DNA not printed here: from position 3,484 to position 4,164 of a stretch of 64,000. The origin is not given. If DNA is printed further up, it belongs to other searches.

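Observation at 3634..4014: Isolated VirB2/TrbC-like pilin candidate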

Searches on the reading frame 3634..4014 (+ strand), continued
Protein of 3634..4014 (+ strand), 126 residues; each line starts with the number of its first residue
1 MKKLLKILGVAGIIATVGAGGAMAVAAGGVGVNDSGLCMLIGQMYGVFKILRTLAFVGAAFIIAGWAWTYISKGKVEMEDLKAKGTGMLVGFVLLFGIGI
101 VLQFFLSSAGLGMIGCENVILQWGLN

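Call 33: find_related_loci(query=A2, collection=genome_contigs, flank=10000)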
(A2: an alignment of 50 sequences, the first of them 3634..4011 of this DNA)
Query A2 (126 aa) in genome_contigs; peptide patterns used: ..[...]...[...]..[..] (x = any residue, [..] = any of these).
274 stretches matched a pattern; 195 encode a relative of the query (tblastn E <= 1e-3); the best 80 are kept; 80 distinct loci.
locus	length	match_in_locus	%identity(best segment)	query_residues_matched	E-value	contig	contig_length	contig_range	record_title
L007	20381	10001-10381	75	1-125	8e-50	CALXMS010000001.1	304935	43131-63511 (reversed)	MAG: uncultured Alphaproteobacteria bacterium isolate BRZ_MB__bin43 genome assembly, contig: BRZ_MB__NODE_27_length_3049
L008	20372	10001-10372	77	1-124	2e-49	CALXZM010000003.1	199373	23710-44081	MAG: uncultured Alphaproteobacteria bacterium isolate BRZ_LB__bin18 genome assembly, contig: BRZ_LB__NODE_51_length_1993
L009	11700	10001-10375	73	1-124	6e-49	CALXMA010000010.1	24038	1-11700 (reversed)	MAG: uncultured Alphaproteobacteria bacterium isolate BRZ_IT__bin13 genome assembly, contig: BRZ_IT__NODE_2122_length_24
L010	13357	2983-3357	74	1-124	2e-48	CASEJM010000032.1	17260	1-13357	uncultured proteobacterium isolate Batch3_idba_bin.193 genome assembly, contig: Batch3_idba_bin.193.fa_k87_30502883, who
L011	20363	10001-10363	72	1-123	7e-47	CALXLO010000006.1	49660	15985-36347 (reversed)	MAG: uncultured Alphaproteobacteria bacterium isolate BRZ_DB__bin25 genome assembly, contig: BRZ_DB__NODE_689_length_496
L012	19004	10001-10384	72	1-124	6e-47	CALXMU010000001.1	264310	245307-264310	MAG: uncultured Alphaproteobacteria bacterium isolate BRZ_MD__bin57 genome assembly, contig: BRZ_MD__NODE_31_length_2643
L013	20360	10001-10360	70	1-123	7e-47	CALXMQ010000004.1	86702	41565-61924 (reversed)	MAG: uncultured Alphaproteobacteria bacterium isolate BRZ_KT__bin2 genome assembly, contig: BRZ_KT__NODE_133_length_8670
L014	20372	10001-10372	81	1-124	3e-54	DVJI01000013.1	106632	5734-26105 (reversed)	MAG TPA_asm: Candidatus Enterousia intestinigallinarum isolate ChiGjej3B3-5194 ChiGjej3B3M5__C761843_L106632_SRR6323341,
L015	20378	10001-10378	68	1-126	3e-45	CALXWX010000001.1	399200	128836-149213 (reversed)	MAG: uncultured Alphaproteobacteria bacterium isolate BRZ_EC__bin9 genome assembly, contig: BRZ_EC__NODE_9_length_399200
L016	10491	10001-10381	67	1-126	4e-45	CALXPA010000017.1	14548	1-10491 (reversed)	MAG: uncultured Alphaproteobacteria bacterium isolate BRZ_SB__bin57 genome assembly, contig: BRZ_SB__NODE_6635_length_14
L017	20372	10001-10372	70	1-124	2e-44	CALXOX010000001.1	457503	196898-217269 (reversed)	MAG: uncultured Alphaproteobacteria bacterium isolate BRZ_MD__bin1 genome assembly, contig: BRZ_MD__NODE_4_length_457503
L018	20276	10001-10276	80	33-124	1e-44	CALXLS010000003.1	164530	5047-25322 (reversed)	MAG: uncultured Alphaproteobacteria bacterium isolate BRZ_DL__bin85 genome assembly, contig: BRZ_DL__NODE_110_length_164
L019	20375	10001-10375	72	1-123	9e-45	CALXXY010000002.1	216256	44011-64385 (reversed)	MAG: uncultured Alphaproteobacteria bacterium isolate BRZ_PP__bin55 genome assembly, contig: BRZ_PP__NODE_44_length_2162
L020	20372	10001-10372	73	1-123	2e-44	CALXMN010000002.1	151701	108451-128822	MAG: uncultured Alphaproteobacteria bacterium isolate BRZ_KQ__bin82 genome assembly, contig: BRZ_KQ__NODE_157_length_151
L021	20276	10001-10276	80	33-124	1e-44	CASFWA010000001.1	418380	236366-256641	uncultured proteobacterium isolate A86_L4_360360_idba_bin.28 genome assembly, contig: A86_L4_360360_idba_bin.28.fa_scaff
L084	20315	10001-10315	53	10-117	3e-28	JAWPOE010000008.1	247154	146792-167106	MAG: Alphaproteobacteria bacterium isolate KA0040-166 k141_183340, whole genome shotgun sequence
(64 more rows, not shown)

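Call 41: search_protein_families(library=pfam, proteins=[P0203, P0154, P0125, P0129, P0131, P0143, P0146, P0148, P0166, P0176], max_evalue=1)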
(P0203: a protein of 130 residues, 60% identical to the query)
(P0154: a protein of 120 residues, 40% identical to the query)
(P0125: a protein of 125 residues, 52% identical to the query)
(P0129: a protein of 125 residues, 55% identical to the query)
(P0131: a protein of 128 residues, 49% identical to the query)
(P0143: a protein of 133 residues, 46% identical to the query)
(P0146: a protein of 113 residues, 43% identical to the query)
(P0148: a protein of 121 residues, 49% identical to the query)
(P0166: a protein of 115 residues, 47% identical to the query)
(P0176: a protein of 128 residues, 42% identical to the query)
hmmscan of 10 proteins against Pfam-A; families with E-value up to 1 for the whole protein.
P0203 (130 aa): 4 families
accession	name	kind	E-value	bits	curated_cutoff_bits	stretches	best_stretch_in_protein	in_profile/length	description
PF04956.18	TrbC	-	2.6e-05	24.8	27.9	1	16-104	9-90/98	TrbC/VIRB2 pilin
PF14248.12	DUF4345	-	0.0025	18.2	26.5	1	24-117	9-97/119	Domain of unknown function (DUF4345)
PF08370.16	PDR_assoc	-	0.033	14.4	24.9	1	92-111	33-52/65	Plant PDR ABC transporter associated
PF17310.7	DUF5357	-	0.069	12.2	25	1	60-127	50-108/322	Family of unknown function (DUF5357)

P0154 (120 aa): 2 families
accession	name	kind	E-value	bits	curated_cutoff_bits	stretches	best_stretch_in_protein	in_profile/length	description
PF04956.18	TrbC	-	1.4e-05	25.6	27.9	1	5-97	11-92/98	TrbC/VIRB2 pilin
PF04306.18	DUF456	-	0.054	14.2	29.4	1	33-106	15-91/139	Protein of unknown function (DUF456)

P0125 (125 aa): 0 families

P0129 (125 aa): 3 families
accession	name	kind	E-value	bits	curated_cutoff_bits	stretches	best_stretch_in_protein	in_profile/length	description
PF10966.13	DUF2768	-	0.13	13.3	23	1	58-107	5-52/58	Protein of unknown function (DUF2768)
PF14141.11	YqzM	-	0.32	11.5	27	1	88-107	18-40/42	YqzM-like protein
PF05656.20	DUF805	-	0.44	11.5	25.7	1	10-116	19-105/111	Protein of unknown function (DUF805)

P0131 (128 aa): 2 families
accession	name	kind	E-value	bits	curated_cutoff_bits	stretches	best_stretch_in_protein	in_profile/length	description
PF04956.18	TrbC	-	2.9e-05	24.7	27.9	1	3-95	7-90/98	TrbC/VIRB2 pilin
PF17310.7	DUF5357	-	0.31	10.1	25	1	48-92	47-85/322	Family of unknown function (DUF5357)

P0143 (133 aa): 1 family
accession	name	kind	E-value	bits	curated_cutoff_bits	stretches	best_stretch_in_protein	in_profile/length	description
PF04956.18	TrbC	-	0.00065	20.3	27.9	1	5-102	3-89/98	TrbC/VIRB2 pilin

P0146 (113 aa): 4 families
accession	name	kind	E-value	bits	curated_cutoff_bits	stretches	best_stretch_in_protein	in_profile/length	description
PF24396.1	DUF7541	-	0.0058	16.9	28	1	27-94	49-117/120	Family of unknown function (DUF7541)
PF22251.1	PFF1_TM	-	0.096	12.6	32.3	1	30-102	52-121/300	Vacuolar membrane protease, transmembrane domain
PF13829.11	DUF4191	-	0.11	12.3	30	0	11-42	70-101/219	Domain of unknown function (DUF4191)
PF15562.11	Imm17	-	0.45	10.9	25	1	41-96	4-60/61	Immunity protein 17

P0148 (121 aa): 1 family
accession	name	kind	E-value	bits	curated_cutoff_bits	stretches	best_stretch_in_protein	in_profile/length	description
PF04956.18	TrbC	-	0.00026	21.6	27.9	1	3-93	11-90/98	TrbC/VIRB2 pilin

P0166 (115 aa): 1 family
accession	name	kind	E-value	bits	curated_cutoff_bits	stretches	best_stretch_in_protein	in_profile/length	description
PF04306.18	DUF456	-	0.16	12.7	29.4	1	50-104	37-89/139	Protein of unknown function (DUF456)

P0176 (128 aa): 4 families
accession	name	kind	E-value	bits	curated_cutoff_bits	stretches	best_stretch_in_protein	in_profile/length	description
PF04956.18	TrbC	-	0.00053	20.6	27.9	1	3-69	5-70/98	TrbC/VIRB2 pilin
PF04290.18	DctQ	-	0.0059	16.9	28.3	1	16-113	29-126/132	Tripartite ATP-independent periplasmic transporters, DctQ component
PF04306.18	DUF456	-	0.021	15.5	29.4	1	52-114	29-89/139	Protein of unknown function (DUF456)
PF25236.1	DUF7851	-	0.086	13.3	27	1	3-78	9-81/189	Domain of unknown function (DUF7851)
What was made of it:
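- On TrbC/VirB2 pilin family (Pfam PF04956): The best relatives score 20.3-25.6 bits (call 41).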

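Call 46: search_dna_similar(query=window:3634-4011:+, collection=plasmids, mode=protein, max_evalue=10, max_rows=25)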
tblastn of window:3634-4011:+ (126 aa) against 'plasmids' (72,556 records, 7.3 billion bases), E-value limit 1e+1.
No match.
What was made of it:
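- There is no match in plasmids (call 46).
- Tried and rejected: tblastn of the protein against 72,556 plasmids at E<=10: no match (call 46).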

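Call 54: predict_structure(alignment_id=A2)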
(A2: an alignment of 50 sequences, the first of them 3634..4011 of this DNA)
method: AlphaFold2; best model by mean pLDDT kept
length: 126 residues; sequences in the alignment: 50
mean_pLDDT: 74.7   pTM: 0.51
mean pLDDT of the five models: 74.7, 74.7, 74.1, 71.8, 71.7
residues with pLDDT >= 90: 31; 70-90: 44; 50-70: 38; < 50: 13
segments of 3 or more residues with pLDDT < 50: 20-30
pLDDT, mean of each block of 10 residues (from residue 1): 56 56 44 67 83 90 93 92 91 89 78 65 63
secondary structure, 60 per line:
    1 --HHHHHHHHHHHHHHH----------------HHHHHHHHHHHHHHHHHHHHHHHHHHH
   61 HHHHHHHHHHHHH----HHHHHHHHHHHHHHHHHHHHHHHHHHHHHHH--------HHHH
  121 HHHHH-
elements in order: H3-17 H34-73 H78-108 H117-125
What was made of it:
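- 3706..4014 (+): Predicted mature pilin-like protein (residues 25-126) plus stop codon. It has a variable N-tail, amphipathic helix 37-53, TM1 54-72, loop 73-87, TM2 88-108 and a variable C-tail with a short helix. AF2 model with the 50-sequence alignment: pLDDT 74.7, helices 34-73, 78-108 and 117-125 (call 54).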

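Call 57: fold_search(model_id=the predicted structure, library=pdb)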
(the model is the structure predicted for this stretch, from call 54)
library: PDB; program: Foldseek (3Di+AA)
matches with E <= 10: 0; with E <= 0.001: 0
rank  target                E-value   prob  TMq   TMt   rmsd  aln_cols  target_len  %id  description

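Call 62: find_encoding_contigs(protein=window:3634-4014:+, flank=10000, max_places=4)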
Protein window:3634-4014:+ (126 aa): 22 contigs read that carry it; 4 places shown.
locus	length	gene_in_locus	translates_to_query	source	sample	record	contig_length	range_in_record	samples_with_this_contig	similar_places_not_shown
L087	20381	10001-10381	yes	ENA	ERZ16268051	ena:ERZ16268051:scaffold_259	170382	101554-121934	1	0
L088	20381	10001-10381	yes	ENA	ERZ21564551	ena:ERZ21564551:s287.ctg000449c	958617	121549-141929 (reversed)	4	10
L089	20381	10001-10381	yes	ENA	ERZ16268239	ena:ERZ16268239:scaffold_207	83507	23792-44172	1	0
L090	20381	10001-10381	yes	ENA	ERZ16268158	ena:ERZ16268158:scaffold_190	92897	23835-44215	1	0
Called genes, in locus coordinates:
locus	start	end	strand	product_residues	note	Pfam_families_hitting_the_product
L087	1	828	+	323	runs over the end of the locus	PF00849:PseudoU_synth_2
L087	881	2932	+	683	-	PF05170:AsmA, PF13116:YhdP, PF27051:TamB_N (faint)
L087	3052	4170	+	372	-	PF00712:DNA_pol3_beta, PF02767:DNA_pol3_beta_2, PF02768:DNA_pol3_beta_3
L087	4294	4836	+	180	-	PF00719:Pyrophosphatase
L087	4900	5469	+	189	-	PF08207:EFP_N, PF01132:EFP, PF09285:Elong-fact-P_C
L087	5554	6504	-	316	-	PF01116:F_bP_aldolase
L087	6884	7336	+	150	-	-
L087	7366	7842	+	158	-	-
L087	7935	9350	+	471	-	-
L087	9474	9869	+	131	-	-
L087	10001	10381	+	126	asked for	-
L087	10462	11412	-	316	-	-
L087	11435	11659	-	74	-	PF12441:CopG_antitoxin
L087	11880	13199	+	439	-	PF04052:TolB_N, PF25460:Beta-prop_Aladin (faint), PF26550:Tricorn_2nd, PF00930:DPPIV_N (faint), PF25174:Beta-prop_THOC3 (faint), PF26549:Tricorn_N, PF07676:PD40, PF26550:Tricorn_2nd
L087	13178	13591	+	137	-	-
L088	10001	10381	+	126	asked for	-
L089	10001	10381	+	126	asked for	-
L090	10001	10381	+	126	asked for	-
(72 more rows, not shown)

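Call 65: search_protein_families(library=pfam, alignment_id=A4, max_evalue=0.01)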
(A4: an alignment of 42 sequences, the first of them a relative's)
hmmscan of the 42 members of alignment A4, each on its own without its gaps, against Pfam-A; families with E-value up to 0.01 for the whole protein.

A. member 1, P0154 (120 aa): 1 family
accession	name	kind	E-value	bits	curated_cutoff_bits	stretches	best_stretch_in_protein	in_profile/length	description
PF04956.18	TrbC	-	1.4e-05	25.6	27.9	1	5-97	11-92/98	TrbC/VIRB2 pilin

B. families by the number of members that match (of 42 scanned): 1 family
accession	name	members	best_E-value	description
PF04956.18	TrbC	2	1.4e-05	TrbC/VIRB2 pilin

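Call 68: search_protein_families(library=ncbifam, alignment_id=A2, max_evalue=1)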
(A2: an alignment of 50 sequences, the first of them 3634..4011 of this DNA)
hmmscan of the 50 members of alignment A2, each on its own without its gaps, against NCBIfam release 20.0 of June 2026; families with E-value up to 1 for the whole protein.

A. member 1, window:3634-4011:+ (126 aa): 4 families
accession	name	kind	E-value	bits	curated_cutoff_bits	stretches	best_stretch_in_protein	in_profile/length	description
NF038029.1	LP_plasma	domain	0.0062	17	24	1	1-19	1-19/24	lipoprotein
NF033390.1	Orientia_TSA56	equivalog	0.028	13.3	200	1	36-93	427-480/525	type-specific antigen TSA56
NF038030.1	spiralin_LP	equivalog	0.16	11.7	140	1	1-33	1-32/239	spiralin lipoprotein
NF037953.1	frad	subfamily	0.24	10.3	400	1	48-98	32-76/304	septal junction protein FraD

B. families by the number of members that match (of 50 scanned): 33 families (the first 25 are shown)
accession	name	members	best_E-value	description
NF008100.0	PRK10845.1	8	0.0052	colicin V production protein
NF037953.1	frad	5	0.16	septal junction protein FraD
NF045849.1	ICE_MMCAP2_0565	3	0.066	Mbov_0395 family pilin-like conjugal transfer protein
NF007653.0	PRK10323.1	2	0.00095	cysteine/O-acetylserine transporter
NF004043.1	PRK05560.1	1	2.4e-07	DNA gyrase subunit A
TIGR01063.1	gyrA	1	2.5e-06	DNA topoisomerase (ATP-hydrolyzing) subunit A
TIGR01061.1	parC_Gpos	1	0.0011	DNA topoisomerase IV subunit A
NF010586.0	PRK13979.1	1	0.0024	DNA topoisomerase IV subunit A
NF038029.1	LP_plasma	1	0.0062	lipoprotein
NF045818.1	Neo-PentlctneDsynPtlE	1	0.011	neopentalenolactone/pentalenolactone D synthase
TIGR00819.1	ydaH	1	0.012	AbgT family antimetabolite efflux transporter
NF009513.0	PRK12872.1-3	1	0.013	prenyltransferase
NF047675.1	TeichurnBiosyTuaE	1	0.026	teichuronic acid biosynthesis protein TuaE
NF033390.1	Orientia_TSA56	1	0.028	type-specific antigen TSA56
NF052432.1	TC0500_fam_Inc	1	0.035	TC0500 family inclusion membrane protein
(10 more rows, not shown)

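Call 75: search_protein_families(library=pfam, proteins=[L084:2134-2799:+, L084:3276-3569:+, L084:3569-5992:+, L084:6003-6611:+, L084:6710-7594:+, L084:7584-8132:+, L084:8113-8931:+, L084:8895-9920:+, L084:9968-10330:+, L084:11081-12892:+], max_evalue=0.01)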
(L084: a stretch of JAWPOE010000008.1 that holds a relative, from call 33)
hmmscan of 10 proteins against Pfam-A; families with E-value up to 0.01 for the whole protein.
L084:2134-2799:+ (222 aa): 1 family
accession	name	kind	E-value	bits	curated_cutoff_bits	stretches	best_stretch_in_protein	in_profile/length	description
PF01458.23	SUFBD_core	-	9.1e-11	42.1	27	1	85-219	97-232/232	SUF system FeS cluster assembly, SufBD core domain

L084:3276-3569:+ (98 aa): 1 family
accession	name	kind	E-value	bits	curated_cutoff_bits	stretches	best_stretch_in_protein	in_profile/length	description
PF05101.18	VirB3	-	4.9e-06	27.2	23.9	1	3-88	3-74/84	Type IV secretory pathway, VirB3-like protein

L084:3569-5992:+ (808 aa): 3 families
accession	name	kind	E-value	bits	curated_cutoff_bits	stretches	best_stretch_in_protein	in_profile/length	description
PF03135.19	CagE_TrbE_VirB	-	2.2e-12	47.8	21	1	222-383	39-198/204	CagE, TrbE, VirB family, component of type IV transporter system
PF11130.14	TraC_F_IV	-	7.5e-05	22.4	28.1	1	267-378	251-369/375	TraC protein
PF24883.2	NPHP3_N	-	0.002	18.8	24.8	0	451-483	29-62/164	Nephrocystin 3, N-terminal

L084:6003-6611:+ (203 aa): 0 families

L084:6710-7594:+ (295 aa): 2 families
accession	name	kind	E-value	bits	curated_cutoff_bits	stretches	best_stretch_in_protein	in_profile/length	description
PF00483.29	NTP_transferase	-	2.3e-72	244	21.2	1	2-239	1-242/245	Nucleotidyl transferase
PF12804.13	NTP_transf_3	-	3e-09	37.7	27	1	3-127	1-114/160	MobA-like NTP transferase domain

L084:7584-8132:+ (183 aa): 1 family
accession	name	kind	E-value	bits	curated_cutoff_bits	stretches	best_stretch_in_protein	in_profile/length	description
PF00908.23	dTDP_sugar_isom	-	5.4e-73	244.7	27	1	5-177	1-168/168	dTDP-4-dehydrorhamnose 3,5-epimerase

L084:8113-8931:+ (273 aa): 6 families
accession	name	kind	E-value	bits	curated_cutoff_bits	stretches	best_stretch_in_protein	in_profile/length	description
PF04321.23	RmlD_sub_bind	-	4e-99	331.8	27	1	3-272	4-284/287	RmlD substrate binding domain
PF01370.27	Epimerase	-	6.6e-16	58.9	20.9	1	3-156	2-191/240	NAD dependent epimerase/dehydratase family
PF16363.11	GDP_Man_Dehyd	-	5.2e-11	43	27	1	29-128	58-165/332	GDP-mannose 4,6 dehydratase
PF02719.21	Polysacc_synt_2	-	1e-07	31.9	20.2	1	30-138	61-160/293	Polysaccharide biosynthesis protein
PF01073.25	3Beta_HSD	-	1.6e-06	27.8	22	1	26-222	48-270/280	3-beta hydroxysteroid dehydrogenase/isomerase family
PF07993.18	NAD_binding_4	-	3.6e-06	26.8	20.1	1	44-138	86-203/258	Male sterility protein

L084:8895-9920:+ (342 aa): 8 families
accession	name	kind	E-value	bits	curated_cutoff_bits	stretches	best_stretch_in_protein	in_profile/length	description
PF16363.11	GDP_Man_Dehyd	-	7.9e-95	318.5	27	1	13-335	1-331/332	GDP-mannose 4,6 dehydratase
PF01370.27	Epimerase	-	7.4e-66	222.4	20.9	1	12-263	1-240/240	NAD dependent epimerase/dehydratase family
PF02719.21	Polysacc_synt_2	-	6.3e-14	52.3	20.2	1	12-127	1-121/293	Polysaccharide biosynthesis protein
PF01073.25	3Beta_HSD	-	1.8e-13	50.6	22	1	13-240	1-218/280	3-beta hydroxysteroid dehydrogenase/isomerase family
PF04321.23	RmlD_sub_bind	-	1.1e-08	35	27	1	11-188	2-142/287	RmlD substrate binding domain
PF07993.18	NAD_binding_4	-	1.9e-08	34.2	20.1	1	14-199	1-205/258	Male sterility protein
PF00106.31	adh_short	-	1.1e-05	25.5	26.6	0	10-128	1-126/195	short chain dehydrogenase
PF05368.20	NmrA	-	0.0085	16.2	27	0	9-84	2-72/298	NmrA-like family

L084:9968-10330:+ (121 aa): 0 families

L084:11081-12892:+ (604 aa): 0 families
